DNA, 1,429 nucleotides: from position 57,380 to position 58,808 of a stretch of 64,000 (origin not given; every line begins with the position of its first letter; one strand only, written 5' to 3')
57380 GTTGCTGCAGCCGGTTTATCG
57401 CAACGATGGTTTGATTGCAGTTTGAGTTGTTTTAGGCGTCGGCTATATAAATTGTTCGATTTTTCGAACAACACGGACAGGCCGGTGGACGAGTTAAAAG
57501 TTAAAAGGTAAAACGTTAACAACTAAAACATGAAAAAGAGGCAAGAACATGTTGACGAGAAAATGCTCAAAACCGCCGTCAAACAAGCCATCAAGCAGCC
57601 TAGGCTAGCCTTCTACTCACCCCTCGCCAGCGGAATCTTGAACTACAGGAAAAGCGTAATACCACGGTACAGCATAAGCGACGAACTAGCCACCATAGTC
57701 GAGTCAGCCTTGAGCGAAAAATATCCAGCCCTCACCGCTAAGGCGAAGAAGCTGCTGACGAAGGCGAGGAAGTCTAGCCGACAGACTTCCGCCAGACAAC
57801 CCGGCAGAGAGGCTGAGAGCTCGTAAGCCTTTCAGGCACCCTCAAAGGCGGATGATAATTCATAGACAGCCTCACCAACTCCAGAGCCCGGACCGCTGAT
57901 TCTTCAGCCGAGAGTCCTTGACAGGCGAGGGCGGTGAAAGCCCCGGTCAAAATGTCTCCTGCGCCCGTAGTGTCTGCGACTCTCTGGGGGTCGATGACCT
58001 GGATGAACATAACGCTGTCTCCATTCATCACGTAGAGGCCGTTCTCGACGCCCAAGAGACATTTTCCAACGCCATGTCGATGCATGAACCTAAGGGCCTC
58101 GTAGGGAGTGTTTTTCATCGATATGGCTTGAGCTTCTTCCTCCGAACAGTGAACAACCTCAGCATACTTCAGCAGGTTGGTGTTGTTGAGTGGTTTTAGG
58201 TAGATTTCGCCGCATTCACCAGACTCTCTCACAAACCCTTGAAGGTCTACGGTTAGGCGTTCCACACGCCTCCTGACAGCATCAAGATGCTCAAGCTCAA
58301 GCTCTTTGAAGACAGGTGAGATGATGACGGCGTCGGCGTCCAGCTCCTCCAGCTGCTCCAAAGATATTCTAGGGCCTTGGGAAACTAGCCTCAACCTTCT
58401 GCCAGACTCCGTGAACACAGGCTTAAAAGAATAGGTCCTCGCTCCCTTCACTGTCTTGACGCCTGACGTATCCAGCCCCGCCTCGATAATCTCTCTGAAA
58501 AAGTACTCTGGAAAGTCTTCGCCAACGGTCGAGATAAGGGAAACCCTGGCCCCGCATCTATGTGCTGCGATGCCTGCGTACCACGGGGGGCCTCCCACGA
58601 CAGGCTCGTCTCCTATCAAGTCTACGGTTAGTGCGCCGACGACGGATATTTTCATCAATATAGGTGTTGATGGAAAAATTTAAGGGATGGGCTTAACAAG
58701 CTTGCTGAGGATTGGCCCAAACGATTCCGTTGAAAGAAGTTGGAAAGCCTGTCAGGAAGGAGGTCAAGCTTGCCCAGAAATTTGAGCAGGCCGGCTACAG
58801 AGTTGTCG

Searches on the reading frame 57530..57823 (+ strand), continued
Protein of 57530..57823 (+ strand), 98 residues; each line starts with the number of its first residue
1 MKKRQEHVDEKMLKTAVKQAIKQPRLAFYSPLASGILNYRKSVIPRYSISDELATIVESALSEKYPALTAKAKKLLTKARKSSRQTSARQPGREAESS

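Call 86: list_cluster_members(proteins=[P0020, P0021, P0024, P0026, P0030, P0035, P0052, P0053, P0072, P0125])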
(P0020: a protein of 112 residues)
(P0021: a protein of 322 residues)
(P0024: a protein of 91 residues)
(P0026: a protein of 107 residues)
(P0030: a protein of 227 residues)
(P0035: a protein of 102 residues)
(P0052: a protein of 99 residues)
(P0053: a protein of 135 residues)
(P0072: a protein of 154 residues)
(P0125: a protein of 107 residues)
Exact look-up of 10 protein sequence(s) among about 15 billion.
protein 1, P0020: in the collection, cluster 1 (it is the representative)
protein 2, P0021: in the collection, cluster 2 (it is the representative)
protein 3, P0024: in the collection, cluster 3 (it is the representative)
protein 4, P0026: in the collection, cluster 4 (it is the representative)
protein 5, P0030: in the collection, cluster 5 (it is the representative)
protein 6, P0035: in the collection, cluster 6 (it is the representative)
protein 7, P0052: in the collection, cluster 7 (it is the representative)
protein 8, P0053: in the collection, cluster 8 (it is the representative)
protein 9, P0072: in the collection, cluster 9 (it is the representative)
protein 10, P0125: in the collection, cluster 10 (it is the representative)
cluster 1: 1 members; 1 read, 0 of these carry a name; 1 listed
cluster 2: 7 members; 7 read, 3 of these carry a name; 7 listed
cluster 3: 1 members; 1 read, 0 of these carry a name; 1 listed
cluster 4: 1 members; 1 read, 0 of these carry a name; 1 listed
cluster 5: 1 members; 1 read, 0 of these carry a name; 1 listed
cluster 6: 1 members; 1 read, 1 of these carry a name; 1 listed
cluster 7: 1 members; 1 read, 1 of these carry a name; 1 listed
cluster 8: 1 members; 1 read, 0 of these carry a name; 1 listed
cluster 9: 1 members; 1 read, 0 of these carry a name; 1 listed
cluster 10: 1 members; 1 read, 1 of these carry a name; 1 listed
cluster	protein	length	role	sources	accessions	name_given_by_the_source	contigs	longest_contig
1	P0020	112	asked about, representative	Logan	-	-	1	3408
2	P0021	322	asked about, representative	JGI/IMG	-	-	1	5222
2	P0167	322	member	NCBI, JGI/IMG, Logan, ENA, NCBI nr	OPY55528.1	MAG: hypothetical protein A4E48_00055 [Methanosaeta sp. PtaU1.Bin060] | hypothetical protein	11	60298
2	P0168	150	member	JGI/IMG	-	hypothetical protein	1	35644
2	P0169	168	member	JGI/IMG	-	phage pi2 protein 07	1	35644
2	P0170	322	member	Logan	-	-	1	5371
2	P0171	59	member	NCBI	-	-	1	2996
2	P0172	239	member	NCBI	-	-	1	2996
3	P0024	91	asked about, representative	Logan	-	-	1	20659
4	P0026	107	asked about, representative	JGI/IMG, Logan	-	-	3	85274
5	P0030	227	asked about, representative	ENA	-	-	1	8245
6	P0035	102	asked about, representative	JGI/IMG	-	hypothetical protein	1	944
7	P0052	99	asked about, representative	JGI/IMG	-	hypothetical protein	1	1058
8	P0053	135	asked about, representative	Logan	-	-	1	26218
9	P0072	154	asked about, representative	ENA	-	-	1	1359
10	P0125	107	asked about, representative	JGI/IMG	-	hypothetical protein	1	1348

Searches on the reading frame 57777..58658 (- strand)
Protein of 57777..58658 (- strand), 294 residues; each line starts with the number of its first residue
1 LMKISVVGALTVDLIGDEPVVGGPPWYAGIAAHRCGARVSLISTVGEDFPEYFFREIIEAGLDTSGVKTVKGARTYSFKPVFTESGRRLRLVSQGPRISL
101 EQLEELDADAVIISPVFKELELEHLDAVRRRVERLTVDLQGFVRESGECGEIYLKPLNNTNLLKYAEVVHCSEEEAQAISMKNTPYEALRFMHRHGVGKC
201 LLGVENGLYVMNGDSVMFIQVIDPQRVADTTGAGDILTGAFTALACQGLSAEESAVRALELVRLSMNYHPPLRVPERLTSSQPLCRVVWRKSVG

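Call 42: search_protein_families(library=pfam, proteins=[window:57777-58658:-], max_evalue=1)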
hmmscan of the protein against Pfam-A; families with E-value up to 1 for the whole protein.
window:57777-58658:- (294 aa): 2 families
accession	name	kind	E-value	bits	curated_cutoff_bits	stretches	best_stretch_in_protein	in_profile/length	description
PF00294.29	PfkB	-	5.1e-17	62.6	25.8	1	30-260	44-284/302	pfkB family carbohydrate kinase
PF01256.23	Carb_kinase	-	0.11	12.3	27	1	227-263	181-217/242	NAD(P)H-hydrate dehydratase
